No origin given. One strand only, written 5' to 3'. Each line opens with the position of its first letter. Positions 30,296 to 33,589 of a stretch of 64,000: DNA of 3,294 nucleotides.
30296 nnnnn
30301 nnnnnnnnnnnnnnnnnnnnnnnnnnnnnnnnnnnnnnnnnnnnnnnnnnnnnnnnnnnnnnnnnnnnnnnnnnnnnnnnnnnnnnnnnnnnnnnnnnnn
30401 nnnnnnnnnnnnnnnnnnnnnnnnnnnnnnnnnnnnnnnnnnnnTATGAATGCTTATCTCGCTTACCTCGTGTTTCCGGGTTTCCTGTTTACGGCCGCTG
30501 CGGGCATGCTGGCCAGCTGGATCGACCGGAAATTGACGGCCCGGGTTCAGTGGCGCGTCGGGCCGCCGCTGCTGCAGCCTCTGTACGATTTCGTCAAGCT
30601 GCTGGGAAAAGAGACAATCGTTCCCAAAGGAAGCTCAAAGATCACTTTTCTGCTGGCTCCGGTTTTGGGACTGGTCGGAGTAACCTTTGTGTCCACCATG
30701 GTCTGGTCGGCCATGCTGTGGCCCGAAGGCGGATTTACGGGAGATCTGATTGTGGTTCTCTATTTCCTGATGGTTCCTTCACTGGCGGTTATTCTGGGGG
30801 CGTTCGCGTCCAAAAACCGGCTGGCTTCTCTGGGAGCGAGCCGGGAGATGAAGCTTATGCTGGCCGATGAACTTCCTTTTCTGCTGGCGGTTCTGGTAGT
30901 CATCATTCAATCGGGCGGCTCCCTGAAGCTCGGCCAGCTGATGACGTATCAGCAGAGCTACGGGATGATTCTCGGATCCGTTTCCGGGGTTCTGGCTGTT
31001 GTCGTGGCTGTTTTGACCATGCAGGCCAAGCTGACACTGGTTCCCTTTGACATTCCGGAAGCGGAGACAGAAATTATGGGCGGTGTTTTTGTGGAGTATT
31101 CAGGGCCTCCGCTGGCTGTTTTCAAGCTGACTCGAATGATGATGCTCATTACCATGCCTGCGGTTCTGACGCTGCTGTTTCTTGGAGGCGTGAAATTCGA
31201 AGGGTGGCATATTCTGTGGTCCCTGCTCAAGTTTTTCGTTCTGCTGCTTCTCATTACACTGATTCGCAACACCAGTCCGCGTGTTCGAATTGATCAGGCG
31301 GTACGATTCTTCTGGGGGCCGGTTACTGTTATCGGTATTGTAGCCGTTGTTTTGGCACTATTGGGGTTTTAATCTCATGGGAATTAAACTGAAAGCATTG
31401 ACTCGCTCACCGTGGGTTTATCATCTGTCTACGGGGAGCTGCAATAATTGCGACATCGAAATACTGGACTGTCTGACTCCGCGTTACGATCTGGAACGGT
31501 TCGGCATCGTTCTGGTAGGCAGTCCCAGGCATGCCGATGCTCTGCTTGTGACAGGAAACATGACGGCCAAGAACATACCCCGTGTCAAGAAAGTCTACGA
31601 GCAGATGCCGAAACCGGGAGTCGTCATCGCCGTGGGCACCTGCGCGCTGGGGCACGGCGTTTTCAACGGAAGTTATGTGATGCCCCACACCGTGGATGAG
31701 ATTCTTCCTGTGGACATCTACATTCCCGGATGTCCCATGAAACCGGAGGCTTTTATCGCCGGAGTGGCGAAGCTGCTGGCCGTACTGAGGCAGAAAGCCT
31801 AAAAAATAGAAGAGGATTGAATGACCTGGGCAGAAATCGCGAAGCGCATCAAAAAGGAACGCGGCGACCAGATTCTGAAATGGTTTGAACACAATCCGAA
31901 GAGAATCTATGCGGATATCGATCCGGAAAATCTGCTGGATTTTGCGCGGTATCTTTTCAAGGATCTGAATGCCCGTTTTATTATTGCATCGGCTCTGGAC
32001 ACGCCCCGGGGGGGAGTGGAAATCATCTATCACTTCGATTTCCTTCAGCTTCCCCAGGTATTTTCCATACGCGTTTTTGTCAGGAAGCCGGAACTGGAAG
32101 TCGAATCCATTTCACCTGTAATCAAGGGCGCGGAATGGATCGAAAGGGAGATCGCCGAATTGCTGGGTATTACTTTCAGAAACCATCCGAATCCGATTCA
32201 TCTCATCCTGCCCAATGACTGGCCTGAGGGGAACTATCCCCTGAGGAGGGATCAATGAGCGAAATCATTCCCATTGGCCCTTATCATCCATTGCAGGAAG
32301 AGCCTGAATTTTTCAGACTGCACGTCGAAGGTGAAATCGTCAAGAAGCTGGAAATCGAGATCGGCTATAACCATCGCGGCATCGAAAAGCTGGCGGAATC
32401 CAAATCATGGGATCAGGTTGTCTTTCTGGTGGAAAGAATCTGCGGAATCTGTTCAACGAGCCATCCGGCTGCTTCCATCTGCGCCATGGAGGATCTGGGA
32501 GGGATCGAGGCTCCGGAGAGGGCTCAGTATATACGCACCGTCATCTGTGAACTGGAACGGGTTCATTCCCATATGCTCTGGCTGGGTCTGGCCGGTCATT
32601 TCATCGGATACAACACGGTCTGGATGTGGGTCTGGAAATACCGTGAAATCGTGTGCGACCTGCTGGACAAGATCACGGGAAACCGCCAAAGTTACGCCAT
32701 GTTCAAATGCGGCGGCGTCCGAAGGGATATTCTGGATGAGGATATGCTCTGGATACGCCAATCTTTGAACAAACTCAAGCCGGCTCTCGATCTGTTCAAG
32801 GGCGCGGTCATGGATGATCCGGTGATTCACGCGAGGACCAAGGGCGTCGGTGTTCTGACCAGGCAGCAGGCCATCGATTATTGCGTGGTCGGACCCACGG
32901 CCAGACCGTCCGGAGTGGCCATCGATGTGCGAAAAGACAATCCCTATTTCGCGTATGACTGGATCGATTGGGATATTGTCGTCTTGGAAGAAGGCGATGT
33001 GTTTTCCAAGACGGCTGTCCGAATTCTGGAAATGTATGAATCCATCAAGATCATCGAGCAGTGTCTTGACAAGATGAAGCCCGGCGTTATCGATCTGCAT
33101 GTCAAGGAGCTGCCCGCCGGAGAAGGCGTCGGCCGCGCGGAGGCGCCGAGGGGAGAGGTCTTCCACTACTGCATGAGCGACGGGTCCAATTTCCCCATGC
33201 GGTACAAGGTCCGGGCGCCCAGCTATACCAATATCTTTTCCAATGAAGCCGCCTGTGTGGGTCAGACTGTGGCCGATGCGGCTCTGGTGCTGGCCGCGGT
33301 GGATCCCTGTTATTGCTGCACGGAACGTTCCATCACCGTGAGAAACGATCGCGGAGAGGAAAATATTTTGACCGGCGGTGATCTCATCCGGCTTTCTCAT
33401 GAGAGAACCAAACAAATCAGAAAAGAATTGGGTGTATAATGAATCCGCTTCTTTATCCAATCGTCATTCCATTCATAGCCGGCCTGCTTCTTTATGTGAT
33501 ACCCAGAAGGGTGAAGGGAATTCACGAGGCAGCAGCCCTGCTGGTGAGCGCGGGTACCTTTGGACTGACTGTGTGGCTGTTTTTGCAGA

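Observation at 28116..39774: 16-gene group-4 [NiFe]-hydrogenase / Mrp antiporter complex carrying its own sulfhydrogenase-like beta-gamma NAD(P)H module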

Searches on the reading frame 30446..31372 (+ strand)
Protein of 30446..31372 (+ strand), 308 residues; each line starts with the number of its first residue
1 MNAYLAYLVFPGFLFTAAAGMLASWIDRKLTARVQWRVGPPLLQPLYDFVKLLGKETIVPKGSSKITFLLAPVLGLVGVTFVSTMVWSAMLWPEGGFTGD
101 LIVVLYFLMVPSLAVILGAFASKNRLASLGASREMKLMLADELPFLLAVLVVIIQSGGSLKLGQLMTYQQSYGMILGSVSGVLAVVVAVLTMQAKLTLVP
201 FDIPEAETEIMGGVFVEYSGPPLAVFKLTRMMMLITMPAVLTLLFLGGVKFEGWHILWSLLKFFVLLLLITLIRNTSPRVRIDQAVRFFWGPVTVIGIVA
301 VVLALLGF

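Call 4: search_protein_families(library=pfam, proteins=[window:30446-31372:+])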
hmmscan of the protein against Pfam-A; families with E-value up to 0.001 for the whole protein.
window:30446-31372:+ (308 aa): 1 family
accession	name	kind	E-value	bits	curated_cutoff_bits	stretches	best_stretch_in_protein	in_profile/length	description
PF00146.26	NADHdh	-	1.9e-67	228.1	27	1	15-304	9-297/298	NADH dehydrogenase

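Call 43: search_protein_families(library=ncbifam, proteins=[window:30446-31372:+], max_evalue=0.00001)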
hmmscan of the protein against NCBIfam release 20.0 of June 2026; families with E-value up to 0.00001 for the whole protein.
window:30446-31372:+ (308 aa): 7 families
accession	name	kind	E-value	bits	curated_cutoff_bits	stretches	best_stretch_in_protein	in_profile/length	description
NF004741.0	PRK06076.1-2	equivalog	2.8e-53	181.3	305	1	5-305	22-330/337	NADH-quinone oxidoreductase subunit NuoH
NF004745.0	PRK06076.1-6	equivalog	1.7e-37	129.4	450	1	24-303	34-328/341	NADH-quinone oxidoreductase subunit NuoH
NF004740.0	PRK06076.1-1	equivalog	2.6e-34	119.2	399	1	18-300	27-315/325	NADH-quinone oxidoreductase subunit NuoH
NF040610.1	F420_dehyd_FpoH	exception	1.4e-30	106.8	475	1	14-303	23-331/339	F420H2 dehydrogenase subunit FpoH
NF004744.0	PRK06076.1-5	equivalog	5.4e-29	101.5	542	1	13-251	35-282/372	NADH-quinone oxidoreductase subunit NuoH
NF004743.0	PRK06076.1-4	equivalog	5.6e-29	101.3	494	1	13-302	24-336/433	NADH-quinone oxidoreductase subunit NuoH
NF004742.0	PRK06076.1-3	equivalog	7.1e-29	101.1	531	1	29-303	48-346/356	NADH-quinone oxidoreductase subunit NuoH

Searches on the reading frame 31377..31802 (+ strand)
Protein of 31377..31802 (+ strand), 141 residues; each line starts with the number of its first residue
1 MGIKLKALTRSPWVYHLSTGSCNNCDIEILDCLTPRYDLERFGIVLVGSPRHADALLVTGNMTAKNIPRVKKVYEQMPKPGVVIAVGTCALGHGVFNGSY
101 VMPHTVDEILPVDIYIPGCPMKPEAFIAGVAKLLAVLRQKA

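Call 4: search_protein_families(library=pfam, proteins=[window:31377-31802:+])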
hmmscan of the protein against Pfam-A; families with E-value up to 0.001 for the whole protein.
window:31377-31802:+ (141 aa): 1 family
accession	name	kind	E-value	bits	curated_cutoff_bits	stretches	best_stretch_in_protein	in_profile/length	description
PF01058.29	Oxidored_q6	-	1.1e-30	106.4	27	1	22-133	1-128/128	NADH ubiquinone oxidoreductase, 20 Kd subunit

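Call 43: search_protein_families(library=ncbifam, proteins=[window:31377-31802:+], max_evalue=0.00001)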
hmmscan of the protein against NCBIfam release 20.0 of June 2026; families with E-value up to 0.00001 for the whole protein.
window:31377-31802:+ (141 aa): 11 families
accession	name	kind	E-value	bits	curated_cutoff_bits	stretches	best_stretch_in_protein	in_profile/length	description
NF005012.1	PRK06411.1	subfamily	1.2e-41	142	116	1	10-139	34-160/166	NADH-quinone oxidoreductase subunit NuoB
TIGR01957.1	nuoB_fam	subfamily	2.4e-38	131.3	142.7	1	13-138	20-143/145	NADH-quinone oxidoreductase subunit B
NF011393.0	PRK14818.1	equivalog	1.8e-34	118.8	255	1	5-139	24-157/173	NADH dehydrogenase subunit B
NF011391.0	PRK14816.1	equivalog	1.4e-33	116.1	283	1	10-133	50-173/196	NADH-quinone oxidoreductase subunit B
NF011395.0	PRK14820.1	equivalog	3.7e-32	111.5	263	1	11-139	34-159/180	NADH-quinone oxidoreductase subunit B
NF011394.0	PRK14819.1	equivalog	6.3e-31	107.9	312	1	13-132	32-151/264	NADH-quinone oxidoreductase subunit B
NF011390.0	PRK14815.1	equivalog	1.6e-30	105.8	281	1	23-139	43-159/183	NADH dehydrogenase subunit B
NF009808.0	PRK13292.1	equivalog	1.8e-30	105.5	1156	1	21-135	35-147/791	NADH-quinone oxidoreductase subunit B/C/D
NF011388.0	PRK14813.1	equivalog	2.4e-30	105.8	294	1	23-139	38-155/189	NADH dehydrogenase subunit B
NF011389.0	PRK14814.1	equivalog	2.8e-28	99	285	1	11-138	34-158/186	NADH dehydrogenase subunit B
NF011392.0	PRK14817.1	equivalog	1.7e-27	96.3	271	1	23-133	46-156/182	NADH-quinone oxidoreductase subunit B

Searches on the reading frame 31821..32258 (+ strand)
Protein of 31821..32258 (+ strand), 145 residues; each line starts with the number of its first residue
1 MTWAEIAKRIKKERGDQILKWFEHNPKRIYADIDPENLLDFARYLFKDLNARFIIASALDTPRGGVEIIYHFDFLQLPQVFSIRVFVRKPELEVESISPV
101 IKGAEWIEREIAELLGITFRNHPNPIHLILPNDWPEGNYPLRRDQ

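Call 4: search_protein_families(library=pfam, proteins=[window:31821-32258:+])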
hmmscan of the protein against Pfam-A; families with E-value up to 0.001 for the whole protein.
window:31821-32258:+ (145 aa): 1 family
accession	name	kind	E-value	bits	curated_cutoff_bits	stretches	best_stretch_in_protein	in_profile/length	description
PF00329.25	Complex1_30kDa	-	2.2e-23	83.6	22.5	1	32-144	2-117/124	Respiratory-chain NADH dehydrogenase, 30 Kd subunit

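Call 43: search_protein_families(library=ncbifam, proteins=[window:31821-32258:+], max_evalue=0.00001)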
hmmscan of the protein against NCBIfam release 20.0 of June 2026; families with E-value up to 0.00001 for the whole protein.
window:31821-32258:+ (145 aa): 13 families
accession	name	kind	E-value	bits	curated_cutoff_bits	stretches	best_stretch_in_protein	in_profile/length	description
NF040611.1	F420_dehyd_FpoC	exception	3.7e-21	75.7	220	1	5-144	5-145/158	F420H2 dehydrogenase subunit FpoC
NF004735.0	PRK06074.2-2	equivalog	2e-19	70.1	176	1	15-144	15-145/158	NADH-quinone oxidoreductase subunit C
TIGR01961.1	NuoC_fam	subfamily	2.4e-18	66.8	122.45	1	32-144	4-117/122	NADH (or F420H2) dehydrogenase, subunit C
NF006304.0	PRK08491.1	equivalog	1.1e-14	54.6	228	1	53-143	83-172/263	NADH-quinone oxidoreductase subunit C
NF005832.0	PRK07735.1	equivalog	1.8e-14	53.8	431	1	66-144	346-422/430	NADH-quinone oxidoreductase subunit C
NF009141.0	PRK12494.1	equivalog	4.4e-14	52.7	175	1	73-144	93-162/175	NAD(P)H-quinone oxidoreductase subunit J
NF004737.0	PRK06074.2-4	equivalog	1.4e-13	51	144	1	27-144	13-123/150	NADH-quinone oxidoreductase subunit C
NF004733.0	PRK06074.1-5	equivalog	7.9e-12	45.2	225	1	4-144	7-148/203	NADH-quinone oxidoreductase subunit C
NF008728.0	PRK11742.1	equivalog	3.1e-11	42.4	840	1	60-144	89-171/598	NADH-quinone oxidoreductase subunit C/D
NF009808.0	PRK13292.1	equivalog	1.9e-10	39.3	1156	1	67-144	297-372/791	NADH-quinone oxidoreductase subunit B/C/D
NF005856.0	PRK07785.1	equivalog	2.6e-09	37.3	224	1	29-144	102-221/246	NADH-quinone oxidoreductase subunit C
NF004734.0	PRK06074.2-1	equivalog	4.5e-08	33.3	169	1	25-143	24-147/164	NADH-quinone oxidoreductase subunit C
NF004730.0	PRK06074.1-1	equivalog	3.5e-06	27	193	1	76-125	88-138/200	NADH-quinone oxidoreductase subunit C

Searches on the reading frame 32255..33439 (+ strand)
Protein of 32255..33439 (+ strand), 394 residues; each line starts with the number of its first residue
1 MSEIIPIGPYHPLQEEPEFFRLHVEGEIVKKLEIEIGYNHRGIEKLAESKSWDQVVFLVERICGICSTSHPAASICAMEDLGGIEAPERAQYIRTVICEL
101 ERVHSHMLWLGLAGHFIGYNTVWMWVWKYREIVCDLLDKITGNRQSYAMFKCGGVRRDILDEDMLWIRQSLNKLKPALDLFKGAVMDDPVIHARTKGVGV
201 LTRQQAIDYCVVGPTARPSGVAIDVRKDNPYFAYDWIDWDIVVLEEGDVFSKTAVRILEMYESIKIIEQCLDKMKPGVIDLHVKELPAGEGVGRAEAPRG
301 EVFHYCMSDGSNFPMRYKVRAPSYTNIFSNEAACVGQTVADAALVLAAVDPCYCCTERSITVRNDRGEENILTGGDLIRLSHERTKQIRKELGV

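Call 4: search_protein_families(library=pfam, proteins=[window:32255-33439:+])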
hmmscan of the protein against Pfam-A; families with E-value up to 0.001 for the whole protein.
window:32255-33439:+ (394 aa): 2 families
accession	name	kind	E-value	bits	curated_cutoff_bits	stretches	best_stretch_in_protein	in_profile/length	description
PF00346.24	Complex1_49kDa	-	4.1e-68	229.8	24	2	117-280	2-165/271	Respiratory-chain NADH dehydrogenase, 49 Kd subunit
PF00374.24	NiFeSe_Hases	-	3e-17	63.2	25.8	1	41-109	1-69/508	Nickel-dependent hydrogenase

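Call 6: find_homologous_proteins(query=window:32255-33439:+)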
Query window:32255-33439:+ (394 aa): 7995 proteins with E <= 0.001 among 8000 candidates; the best 120 are listed.
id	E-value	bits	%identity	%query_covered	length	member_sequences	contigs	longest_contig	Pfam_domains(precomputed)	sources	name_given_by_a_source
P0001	3.5e-269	910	98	100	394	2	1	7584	PF00374.25,PF00346.25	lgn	-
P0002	1.5e-242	822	87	100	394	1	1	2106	PF00374.25,PF00346.25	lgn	-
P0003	2.9e-241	818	87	100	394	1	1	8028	PF00374.25,PF00346.25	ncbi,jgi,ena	-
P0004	5.0e-241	818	86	100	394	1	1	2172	PF00374.25,PF00346.25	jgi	jgi:membrane-bound hydrogenase subunit alpha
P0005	6.7e-239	811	87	100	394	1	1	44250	PF00374.25,PF00346.25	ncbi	-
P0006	2.7e-238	808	85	100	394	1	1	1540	PF00374.25,PF00346.25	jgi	jgi:NADH-quinone oxidoreductase subunit D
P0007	4.3e-238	808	85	100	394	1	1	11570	PF00374.25,PF00346.25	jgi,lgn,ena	-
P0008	1.8e-237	806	87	100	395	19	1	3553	PF00374.25,PF00346.25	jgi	-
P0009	4.0e-236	801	84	100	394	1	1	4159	PF00374.25,PF00346.25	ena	-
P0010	1.5e-235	799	84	100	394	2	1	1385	PF00374.25,PF00346.25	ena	-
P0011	2.0e-235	799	84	100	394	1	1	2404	PF00374.25,PF00346.25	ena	-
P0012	2.7e-235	799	84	100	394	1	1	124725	PF00374.25,PF00346.25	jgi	-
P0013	3.0e-235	798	84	100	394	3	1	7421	PF00374.25,PF00346.25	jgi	jgi:membrane-bound hydrogenase subunit alpha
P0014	3.0e-235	798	84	100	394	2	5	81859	PF00374.25,PF00346.25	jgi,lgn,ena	-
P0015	5.4e-235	798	84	100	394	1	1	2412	PF00374.25,PF00346.25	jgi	-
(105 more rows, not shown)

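Call 10: find_related_loci(query=A1, collection=genome_contigs, flank=10000)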
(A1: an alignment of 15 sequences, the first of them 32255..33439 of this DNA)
Query A1 (394 aa) in genome_contigs; peptide patterns used: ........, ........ (x = any residue, [..] = any of these).
600 stretches matched a pattern (row limit reached: there are more); 585 encode a relative of the query (tblastn E <= 1e-3); the best 80 are kept; 80 distinct loci.
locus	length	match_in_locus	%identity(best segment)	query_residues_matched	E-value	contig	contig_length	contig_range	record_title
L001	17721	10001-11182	88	1-394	0e+0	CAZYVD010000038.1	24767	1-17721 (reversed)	MAG TPA_asm: uncultured bacterium isolate binchicken_co256_918 genome assembly, contig: NODE_3593_length_24767_cov_8.271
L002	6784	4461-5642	84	1-394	0e+0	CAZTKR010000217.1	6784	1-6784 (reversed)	MAG TPA_asm: uncultured bacterium isolate binchicken_co334_18 genome assembly, contig: NODE_21946_length_6784_cov_4.4054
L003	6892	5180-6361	87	1-394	0e+0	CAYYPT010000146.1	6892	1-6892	MAG TPA_asm: uncultured bacterium isolate binchicken_co184_744 genome assembly, contig: NODE_23071_length_6892_cov_9.210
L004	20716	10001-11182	83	1-394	0e+0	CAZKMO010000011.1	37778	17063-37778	MAG TPA_asm: uncultured bacterium isolate binchicken_co89_50 genome assembly, contig: NODE_1483_length_37778_cov_5.10078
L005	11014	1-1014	81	57-394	0e+0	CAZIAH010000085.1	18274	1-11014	MAG TPA_asm: uncultured bacterium isolate SRP323688_co1_225 genome assembly, contig: NODE_5004_length_18274_cov_7.690817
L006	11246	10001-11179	67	4-394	0e+0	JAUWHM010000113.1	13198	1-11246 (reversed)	MAG: Nitrospirota bacterium isolate CSMAG_2268 CSMAG_2268_k141_2685578_length_13198_cov_8.0000, whole genome shotgun seq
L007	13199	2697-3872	65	4-394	0e+0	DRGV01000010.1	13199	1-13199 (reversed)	MAG TPA_asm: bacterium isolate HyVt-354 HyVt-354_k145_152051, whole genome shotgun sequence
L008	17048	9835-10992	67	3-389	0e+0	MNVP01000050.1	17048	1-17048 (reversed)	MAG: Candidatus Omnitrophica bacterium CG1_02_40_15 cg1_0.2_scaffold_2987_c, whole genome shotgun sequence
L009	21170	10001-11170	66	4-394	0e+0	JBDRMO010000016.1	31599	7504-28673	MAG: Candidatus Omnitrophota bacterium isolate MEGAHIT-group-1.834 k141_11616117, whole genome shotgun sequence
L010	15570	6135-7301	66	4-393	0e+0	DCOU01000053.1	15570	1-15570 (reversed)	MAG TPA_asm: Candidatus Omnitrophica bacterium UBA1562 UBA1562_contig_54580, whole genome shotgun sequence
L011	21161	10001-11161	67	3-390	0e+0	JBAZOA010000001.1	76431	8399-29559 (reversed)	MAG: Candidatus Omnitrophota bacterium isolate SO_2017_LW4_83 scaffold_975_c1_LW137-91_2017, whole genome shotgun sequen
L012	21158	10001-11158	66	4-390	0e+0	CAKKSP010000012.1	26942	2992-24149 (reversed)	Omnitrophica bacterium GWA2_41_15 isolate Hainich-Omni-XIII genome assembly, contig: Omni_Hai_XIII_Hain_H41_02um_R1_1325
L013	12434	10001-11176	66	4-393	1e-180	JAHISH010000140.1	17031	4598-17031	MAG: Candidatus Omnitrophota bacterium isolate MM_PC_MetaG.mb.163 MM_PC_MetaG.mb.163_k141_942383, whole genome shotgun s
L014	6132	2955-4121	66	4-393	0e+0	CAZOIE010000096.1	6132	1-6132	MAG TPA_asm: uncultured Planctomycetia bacterium isolate SRP077602_co2_344 genome assembly, contig: NODE_19058_length_61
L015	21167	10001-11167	66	4-393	4e-180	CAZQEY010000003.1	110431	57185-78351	MAG TPA_asm: uncultured Planctomycetales bacterium isolate binchicken_co178_242 genome assembly, contig: NODE_346_length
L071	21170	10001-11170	64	1-390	1e-170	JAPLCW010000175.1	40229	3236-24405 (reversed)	MAG: Candidatus Auribacterota bacterium isolate LacPavin_0920_SED2_MAG_54_22 LacPavin_0920_SED2_scaffold_83078, whole ge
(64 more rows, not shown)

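Call 15: search_solved_structures(query=window:32255-33439:+, max_evalue=1e-10)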
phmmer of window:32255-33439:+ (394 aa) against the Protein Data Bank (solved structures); distinct sequences matched with E-value up to 1e-10: 78 (the best 60 are shown).
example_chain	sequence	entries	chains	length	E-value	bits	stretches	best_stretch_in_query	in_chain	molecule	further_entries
6cfw_L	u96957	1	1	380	4.1e-83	282.6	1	5-358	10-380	Membrane-bound hydrogenase subunit alpha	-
7z0s_E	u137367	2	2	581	4.2e-79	269.3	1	3-385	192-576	Formate hydrogenlyase subunit 5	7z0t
2fug_4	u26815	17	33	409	6.1e-61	209.5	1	5-279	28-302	NADH-quinone oxidoreductase chain 4 | NADH-QUINONE OXIDOREDUCTASE SUBUNIT 4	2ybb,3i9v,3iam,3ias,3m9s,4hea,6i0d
7q5y_B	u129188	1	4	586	9.1e-60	205.7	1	5-276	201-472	NADH-quinone oxidoreductase subunit C/D 2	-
6hum_H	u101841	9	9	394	7.9e-58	199.3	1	4-279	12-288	NAD(P)H-quinone oxidoreductase subunit H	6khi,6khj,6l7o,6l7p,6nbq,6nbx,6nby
6u8y_L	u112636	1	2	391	5.6e-56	193.2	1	7-353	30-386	NADH dehydrogenase subunit D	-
8e9g_D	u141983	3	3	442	2.1e-55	191.3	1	4-286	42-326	NADH-quinone oxidoreductase subunit D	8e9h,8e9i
9iho_D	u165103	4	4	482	2.1e-53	184.7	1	6-282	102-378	NUCM (49 kDa) subunit of mitochondrial NADH:ubiquinone oxidoreductase (Complex I)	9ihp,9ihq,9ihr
7wfg_H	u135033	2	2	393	1.5e-52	181.9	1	4-277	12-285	NAD(P)H-quinone oxidoreductase subunit H, chloroplastic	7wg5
7eu3_H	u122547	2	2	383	1.6e-52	181.8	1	4-278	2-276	NAD(P)H-quinone oxidoreductase subunit H, chloroplastic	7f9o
9grx_H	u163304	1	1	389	1.4e-51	178.7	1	4-277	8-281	NAD(P)H-quinone oxidoreductase subunit H, chloroplastic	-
7arc_D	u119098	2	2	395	2.1e-51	178.1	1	5-281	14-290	ND7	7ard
9f5x_E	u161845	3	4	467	9.1e-49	169.4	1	6-279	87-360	NADH:ubiquinone oxidoreductase 49 kD subunit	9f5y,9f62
6g2j_D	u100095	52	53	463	1.2e-48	169.1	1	6-282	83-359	NADH dehydrogenase [ubiquinone] iron-sulfur protein 2, mitochondrial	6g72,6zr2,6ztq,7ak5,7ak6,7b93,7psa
6h8k_C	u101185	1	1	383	2e-48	168.4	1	5-281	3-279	NUCM protein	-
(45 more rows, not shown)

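Call 43: search_protein_families(library=ncbifam, proteins=[window:32255-33439:+], max_evalue=0.00001)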
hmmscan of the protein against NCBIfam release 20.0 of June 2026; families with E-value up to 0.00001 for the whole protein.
window:32255-33439:+ (394 aa): 15 families
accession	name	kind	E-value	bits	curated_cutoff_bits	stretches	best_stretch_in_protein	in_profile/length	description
NF004739.1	PRK06075.1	equivalog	3.8e-99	332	360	2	6-279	4-277/384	NADH-quinone oxidoreductase subunit D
TIGR01962.1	NuoD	equivalog_domain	1.8e-88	297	459.35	2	4-281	4-281/386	NADH dehydrogenase (quinone) subunit D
NF040602.1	F420_dehyd_FpoD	exception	5e-88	295.6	600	1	4-356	9-370/372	F420H2 dehydrogenase subunit FpoD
NF008974.0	PRK12322.1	equivalog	3.8e-78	263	522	1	5-351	9-359/366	NADH-quinone oxidoreductase subunit D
NF009808.0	PRK13292.1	equivalog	4.3e-71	239.8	1156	2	4-277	409-682/791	NADH-quinone oxidoreductase subunit B/C/D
NF008728.0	PRK11742.1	equivalog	1.4e-65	221.9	840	2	6-278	218-490/598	NADH-quinone oxidoreductase subunit C/D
NF005649.0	PRK07415.1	equivalog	2.6e-61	207.8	583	1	4-278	12-287/394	NAD(P)H-quinone oxidoreductase subunit H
TIGR03295.1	frhA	equivalog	6.5e-20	71.5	392.5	1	40-159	40-166/412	coenzyme F420 hydrogenase subunit alpha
NF033181.1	NiFeSe_hydrog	equivalog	3.5e-18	65.8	600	1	24-109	22-106/507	nickel-dependent hydrogenase large subunit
NF045518.1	H2_NiFeSe_large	exception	5.3e-16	58.5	780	1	25-109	23-106/485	NiFeSe hydrogenase large subunit HysA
NF040828.1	sulfhyd_ShyA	equivalog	1.5e-12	47.1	700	1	24-136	21-135/415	NAD(P)-dependent hydrogenase/sulfhydrogenase 2 subunit alpha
NF007778.0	PRK10467.1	equivalog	2.1e-12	46.1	969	1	35-108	33-106/567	hydrogenase 2 large subunit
NF041785.2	VhuA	equivalog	2.5e-12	46.1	800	1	40-109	38-107/418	F420-non-reducing hydrogenase Vhu subunit A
NF007550.0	PRK10170.1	equivalog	1.1e-09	37.3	1101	1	34-109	47-122/597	Ni/Fe-hydrogenase large subunit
NF040832.1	sulfhyd_HydA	equivalog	1.2e-06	27.9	880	0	25-133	24-134/426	NADPH-dependent hydrogenase/sulfhydrogenase 1 subunit alpha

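Call 68: search_protein_families(library=pfam, proteins=[L006:3372-3833:+, L006:3909-5915:+, L006:5912-6844:+, L071:12136-12681:+], max_evalue=0.00001)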
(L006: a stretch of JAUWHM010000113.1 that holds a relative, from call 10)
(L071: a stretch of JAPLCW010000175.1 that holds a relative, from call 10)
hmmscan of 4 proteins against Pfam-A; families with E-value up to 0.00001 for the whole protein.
L006:3372-3833:+ (153 aa): 1 family
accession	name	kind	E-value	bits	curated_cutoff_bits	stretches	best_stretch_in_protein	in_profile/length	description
PF07963.17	N_methyl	-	6.5e-06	25.9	21.2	0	19-43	3-27/27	Prokaryotic N-terminal methylation motif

L006:3909-5915:+ (668 aa): 0 families

L006:5912-6844:+ (310 aa): 0 families

L071:12136-12681:+ (181 aa): 1 family
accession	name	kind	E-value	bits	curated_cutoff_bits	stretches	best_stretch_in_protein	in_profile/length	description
PF01750.23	HycI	-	2.1e-07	31.2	23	1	61-176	6-126/130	Hydrogenase maturation protease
